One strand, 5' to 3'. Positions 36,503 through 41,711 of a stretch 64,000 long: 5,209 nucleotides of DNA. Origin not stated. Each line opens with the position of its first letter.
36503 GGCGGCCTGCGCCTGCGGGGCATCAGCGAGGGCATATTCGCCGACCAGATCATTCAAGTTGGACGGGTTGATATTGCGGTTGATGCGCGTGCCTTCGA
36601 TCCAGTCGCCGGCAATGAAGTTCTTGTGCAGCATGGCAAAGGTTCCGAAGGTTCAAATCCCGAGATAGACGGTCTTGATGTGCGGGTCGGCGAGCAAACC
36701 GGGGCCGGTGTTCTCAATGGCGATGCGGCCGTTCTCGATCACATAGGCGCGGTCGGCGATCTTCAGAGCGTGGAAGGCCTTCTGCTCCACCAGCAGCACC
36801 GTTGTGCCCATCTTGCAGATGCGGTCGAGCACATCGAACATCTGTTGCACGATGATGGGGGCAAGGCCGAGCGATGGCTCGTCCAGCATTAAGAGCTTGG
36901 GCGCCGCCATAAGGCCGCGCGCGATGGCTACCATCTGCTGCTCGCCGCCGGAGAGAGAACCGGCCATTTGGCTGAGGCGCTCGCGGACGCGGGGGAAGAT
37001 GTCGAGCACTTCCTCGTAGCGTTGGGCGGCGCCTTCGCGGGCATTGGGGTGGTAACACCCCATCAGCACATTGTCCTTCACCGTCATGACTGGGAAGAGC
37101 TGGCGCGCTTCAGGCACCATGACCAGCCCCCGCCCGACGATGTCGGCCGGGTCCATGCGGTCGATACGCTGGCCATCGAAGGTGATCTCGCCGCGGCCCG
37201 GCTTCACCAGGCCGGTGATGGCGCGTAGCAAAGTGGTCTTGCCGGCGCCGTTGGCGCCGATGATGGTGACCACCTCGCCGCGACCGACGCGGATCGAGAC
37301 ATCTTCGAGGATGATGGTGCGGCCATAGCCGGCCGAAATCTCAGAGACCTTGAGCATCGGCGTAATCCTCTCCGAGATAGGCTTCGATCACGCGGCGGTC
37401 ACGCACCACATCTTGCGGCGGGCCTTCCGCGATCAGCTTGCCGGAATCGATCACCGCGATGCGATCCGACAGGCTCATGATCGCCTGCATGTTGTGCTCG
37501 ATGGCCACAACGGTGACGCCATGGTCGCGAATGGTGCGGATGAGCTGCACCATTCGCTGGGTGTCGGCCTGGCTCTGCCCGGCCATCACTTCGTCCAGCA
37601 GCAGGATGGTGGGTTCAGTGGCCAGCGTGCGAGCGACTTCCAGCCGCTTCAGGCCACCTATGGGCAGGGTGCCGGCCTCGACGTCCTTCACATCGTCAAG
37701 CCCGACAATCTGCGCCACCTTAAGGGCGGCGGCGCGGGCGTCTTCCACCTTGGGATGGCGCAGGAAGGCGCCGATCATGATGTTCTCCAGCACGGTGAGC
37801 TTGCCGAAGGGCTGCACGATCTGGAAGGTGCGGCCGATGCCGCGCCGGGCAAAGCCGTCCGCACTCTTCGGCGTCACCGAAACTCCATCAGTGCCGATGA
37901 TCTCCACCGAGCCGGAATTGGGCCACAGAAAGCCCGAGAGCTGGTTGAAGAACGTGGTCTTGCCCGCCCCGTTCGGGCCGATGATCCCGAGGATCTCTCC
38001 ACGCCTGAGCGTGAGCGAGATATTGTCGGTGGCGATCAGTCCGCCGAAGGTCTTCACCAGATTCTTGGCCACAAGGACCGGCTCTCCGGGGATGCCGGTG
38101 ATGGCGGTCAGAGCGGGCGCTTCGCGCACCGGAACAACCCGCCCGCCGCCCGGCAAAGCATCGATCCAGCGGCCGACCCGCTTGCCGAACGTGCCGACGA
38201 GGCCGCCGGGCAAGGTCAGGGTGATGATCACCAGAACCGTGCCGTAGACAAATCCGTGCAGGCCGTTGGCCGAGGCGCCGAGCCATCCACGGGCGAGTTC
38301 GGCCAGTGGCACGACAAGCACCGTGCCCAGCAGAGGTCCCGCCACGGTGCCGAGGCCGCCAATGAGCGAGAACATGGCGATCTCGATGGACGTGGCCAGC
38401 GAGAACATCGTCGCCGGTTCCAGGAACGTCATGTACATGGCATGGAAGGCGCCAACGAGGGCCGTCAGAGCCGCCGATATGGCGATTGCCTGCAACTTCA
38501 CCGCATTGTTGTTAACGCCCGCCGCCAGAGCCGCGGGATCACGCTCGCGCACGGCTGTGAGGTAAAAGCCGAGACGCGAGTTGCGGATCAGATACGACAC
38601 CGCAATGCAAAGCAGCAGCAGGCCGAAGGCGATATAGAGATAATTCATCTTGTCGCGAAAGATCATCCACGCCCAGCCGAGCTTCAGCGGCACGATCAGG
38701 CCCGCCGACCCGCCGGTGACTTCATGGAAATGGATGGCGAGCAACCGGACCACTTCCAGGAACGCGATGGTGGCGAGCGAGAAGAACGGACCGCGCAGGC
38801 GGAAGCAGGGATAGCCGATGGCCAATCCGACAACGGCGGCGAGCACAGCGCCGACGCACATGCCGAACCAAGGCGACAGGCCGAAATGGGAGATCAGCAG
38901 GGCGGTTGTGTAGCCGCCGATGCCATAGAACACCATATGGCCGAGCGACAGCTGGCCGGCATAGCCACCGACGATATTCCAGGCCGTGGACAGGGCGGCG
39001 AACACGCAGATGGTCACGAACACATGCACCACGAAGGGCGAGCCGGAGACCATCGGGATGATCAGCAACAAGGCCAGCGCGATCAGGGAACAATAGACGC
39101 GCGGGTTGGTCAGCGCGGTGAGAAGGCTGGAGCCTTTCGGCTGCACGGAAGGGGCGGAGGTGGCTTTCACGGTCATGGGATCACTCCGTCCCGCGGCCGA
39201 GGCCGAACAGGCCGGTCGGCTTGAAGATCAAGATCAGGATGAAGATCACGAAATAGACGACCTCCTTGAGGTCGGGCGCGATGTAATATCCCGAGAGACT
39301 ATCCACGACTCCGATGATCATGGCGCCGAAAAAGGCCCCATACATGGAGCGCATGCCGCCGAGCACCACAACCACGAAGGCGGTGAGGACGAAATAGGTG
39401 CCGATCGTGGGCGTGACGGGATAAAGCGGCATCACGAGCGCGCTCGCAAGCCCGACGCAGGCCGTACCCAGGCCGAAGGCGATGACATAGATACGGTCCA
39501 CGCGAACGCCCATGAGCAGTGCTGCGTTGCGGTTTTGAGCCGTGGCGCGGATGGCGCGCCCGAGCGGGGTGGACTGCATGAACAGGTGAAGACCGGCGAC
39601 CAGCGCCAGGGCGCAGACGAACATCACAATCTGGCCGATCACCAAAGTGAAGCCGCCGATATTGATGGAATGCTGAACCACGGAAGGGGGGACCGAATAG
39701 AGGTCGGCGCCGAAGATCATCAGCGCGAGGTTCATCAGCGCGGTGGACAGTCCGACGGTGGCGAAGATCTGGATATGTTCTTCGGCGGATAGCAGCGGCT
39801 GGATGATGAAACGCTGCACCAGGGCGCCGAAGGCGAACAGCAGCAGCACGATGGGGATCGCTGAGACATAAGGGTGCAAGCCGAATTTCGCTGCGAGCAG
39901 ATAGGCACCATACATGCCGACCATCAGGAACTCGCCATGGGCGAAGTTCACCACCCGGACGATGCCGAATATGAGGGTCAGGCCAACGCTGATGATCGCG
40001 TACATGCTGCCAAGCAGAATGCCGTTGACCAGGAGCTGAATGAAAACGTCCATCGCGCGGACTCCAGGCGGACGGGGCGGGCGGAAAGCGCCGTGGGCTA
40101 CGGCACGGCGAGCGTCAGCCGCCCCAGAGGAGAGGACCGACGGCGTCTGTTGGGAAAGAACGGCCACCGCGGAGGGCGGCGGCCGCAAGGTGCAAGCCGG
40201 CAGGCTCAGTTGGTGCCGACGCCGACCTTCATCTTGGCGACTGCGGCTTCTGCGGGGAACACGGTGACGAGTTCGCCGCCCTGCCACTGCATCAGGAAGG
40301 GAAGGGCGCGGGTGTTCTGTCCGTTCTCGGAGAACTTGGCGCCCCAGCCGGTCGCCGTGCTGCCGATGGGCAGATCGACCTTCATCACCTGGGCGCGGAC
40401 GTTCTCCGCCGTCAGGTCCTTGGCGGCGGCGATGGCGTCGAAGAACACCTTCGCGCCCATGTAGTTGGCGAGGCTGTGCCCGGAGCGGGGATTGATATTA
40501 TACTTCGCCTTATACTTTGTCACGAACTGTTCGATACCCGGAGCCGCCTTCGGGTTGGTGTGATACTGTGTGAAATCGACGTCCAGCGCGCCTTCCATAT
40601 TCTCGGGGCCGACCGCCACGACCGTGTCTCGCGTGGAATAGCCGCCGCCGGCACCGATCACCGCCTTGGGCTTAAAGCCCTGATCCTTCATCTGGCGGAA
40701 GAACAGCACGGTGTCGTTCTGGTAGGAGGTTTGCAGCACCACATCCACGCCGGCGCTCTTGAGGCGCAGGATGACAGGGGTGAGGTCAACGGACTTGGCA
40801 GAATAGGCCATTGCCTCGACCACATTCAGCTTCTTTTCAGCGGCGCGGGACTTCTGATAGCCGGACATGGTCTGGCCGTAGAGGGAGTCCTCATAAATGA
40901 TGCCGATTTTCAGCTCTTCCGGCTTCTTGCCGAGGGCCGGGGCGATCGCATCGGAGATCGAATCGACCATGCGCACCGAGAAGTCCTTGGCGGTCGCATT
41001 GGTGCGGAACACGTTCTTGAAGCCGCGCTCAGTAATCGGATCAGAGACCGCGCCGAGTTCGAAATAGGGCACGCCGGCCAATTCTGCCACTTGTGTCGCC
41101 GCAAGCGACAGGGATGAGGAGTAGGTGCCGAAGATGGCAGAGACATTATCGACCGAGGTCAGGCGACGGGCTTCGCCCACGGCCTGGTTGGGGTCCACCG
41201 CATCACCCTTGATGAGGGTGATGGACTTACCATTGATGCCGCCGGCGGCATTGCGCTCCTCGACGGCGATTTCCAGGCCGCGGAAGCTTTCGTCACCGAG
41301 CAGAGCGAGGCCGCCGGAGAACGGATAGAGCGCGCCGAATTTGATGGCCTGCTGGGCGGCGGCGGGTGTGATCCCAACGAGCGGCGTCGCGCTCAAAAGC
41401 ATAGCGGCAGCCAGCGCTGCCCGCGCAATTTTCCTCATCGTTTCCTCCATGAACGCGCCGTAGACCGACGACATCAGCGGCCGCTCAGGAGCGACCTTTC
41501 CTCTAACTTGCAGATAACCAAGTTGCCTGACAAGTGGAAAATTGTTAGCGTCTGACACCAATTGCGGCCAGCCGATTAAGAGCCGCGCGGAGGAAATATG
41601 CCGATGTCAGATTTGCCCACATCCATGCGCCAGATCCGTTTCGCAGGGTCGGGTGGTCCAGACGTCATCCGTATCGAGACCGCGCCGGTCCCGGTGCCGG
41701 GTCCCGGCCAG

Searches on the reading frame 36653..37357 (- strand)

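Call 32: search_protein_families(library=pfam, proteins=[window:36653-37357:-], max_evalue=0.00001)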
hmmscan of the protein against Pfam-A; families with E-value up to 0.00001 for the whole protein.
window:36653-37357:- (234 aa): 2 families
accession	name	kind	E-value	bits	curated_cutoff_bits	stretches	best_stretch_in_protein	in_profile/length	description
PF00005.33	ABC_tran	-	2.6e-34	119.2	25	1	17-162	1-136/137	ABC transporter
PF13304.12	AAA_21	-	1.2e-07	32.6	27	0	31-50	3-22/304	AAA domain, putative AbiEii toxin, Type IV TA system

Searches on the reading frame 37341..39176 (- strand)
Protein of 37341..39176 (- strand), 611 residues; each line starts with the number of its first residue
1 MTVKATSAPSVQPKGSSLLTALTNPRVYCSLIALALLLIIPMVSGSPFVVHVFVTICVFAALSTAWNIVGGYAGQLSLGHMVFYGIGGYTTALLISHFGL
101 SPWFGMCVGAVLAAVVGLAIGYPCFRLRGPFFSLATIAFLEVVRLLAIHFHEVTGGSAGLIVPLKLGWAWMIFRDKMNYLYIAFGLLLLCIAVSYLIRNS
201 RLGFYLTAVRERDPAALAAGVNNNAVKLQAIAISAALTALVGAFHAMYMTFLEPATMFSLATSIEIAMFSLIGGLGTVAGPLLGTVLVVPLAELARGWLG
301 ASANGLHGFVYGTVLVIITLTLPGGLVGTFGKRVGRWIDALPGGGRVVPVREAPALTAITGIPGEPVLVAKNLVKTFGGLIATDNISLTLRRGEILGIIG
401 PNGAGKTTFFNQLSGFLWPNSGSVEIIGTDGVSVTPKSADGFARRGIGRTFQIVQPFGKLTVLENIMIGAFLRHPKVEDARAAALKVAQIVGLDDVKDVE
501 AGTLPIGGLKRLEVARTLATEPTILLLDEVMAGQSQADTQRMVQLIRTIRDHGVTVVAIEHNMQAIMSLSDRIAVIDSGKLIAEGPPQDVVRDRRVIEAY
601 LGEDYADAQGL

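Call 32: search_protein_families(library=pfam, proteins=[window:37341-39176:-], max_evalue=0.00001)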
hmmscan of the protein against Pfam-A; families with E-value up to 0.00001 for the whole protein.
window:37341-39176:- (611 aa): 3 families
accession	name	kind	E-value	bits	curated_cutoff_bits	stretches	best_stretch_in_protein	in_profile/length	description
PF02653.21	BPD_transp_2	-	1.3e-32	113.5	26.8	1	52-318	5-268/269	Branched-chain amino acid transport system / permease component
PF00005.33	ABC_tran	-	2e-24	87.2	25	1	384-531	2-136/137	ABC transporter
PF12399.14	BCA_ABC_TP_C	-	1e-11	44.6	25.5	1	580-605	1-26/27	Branched-chain amino acid ATP-binding cassette transporter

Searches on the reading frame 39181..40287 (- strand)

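Call 32: search_protein_families(library=pfam, proteins=[window:39181-40287:-], max_evalue=0.00001)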
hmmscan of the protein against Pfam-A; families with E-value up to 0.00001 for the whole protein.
window:39181-40287:- (368 aa): 1 family
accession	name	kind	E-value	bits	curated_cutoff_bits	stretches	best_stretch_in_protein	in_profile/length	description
PF02653.21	BPD_transp_2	-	1.8e-43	149.1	26.8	1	86-353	2-269/269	Branched-chain amino acid transport system / permease component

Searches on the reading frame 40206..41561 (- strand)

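Call 32: search_protein_families(library=pfam, proteins=[window:40206-41561:-], max_evalue=0.00001)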
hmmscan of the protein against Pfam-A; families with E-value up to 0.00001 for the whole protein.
window:40206-41561:- (451 aa): 3 families
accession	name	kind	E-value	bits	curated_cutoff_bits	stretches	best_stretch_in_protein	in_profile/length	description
PF13458.12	Peripla_BP_6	-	1.7e-56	192.8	31.7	1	73-429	2-342/343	Periplasmic binding protein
PF13433.12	Peripla_BP_5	-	6.9e-23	81.8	27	1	73-397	1-311/363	Periplasmic binding protein domain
PF01094.35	ANF_receptor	-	1.6e-07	31.1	25.4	1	97-299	7-205/353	Receptor family ligand binding region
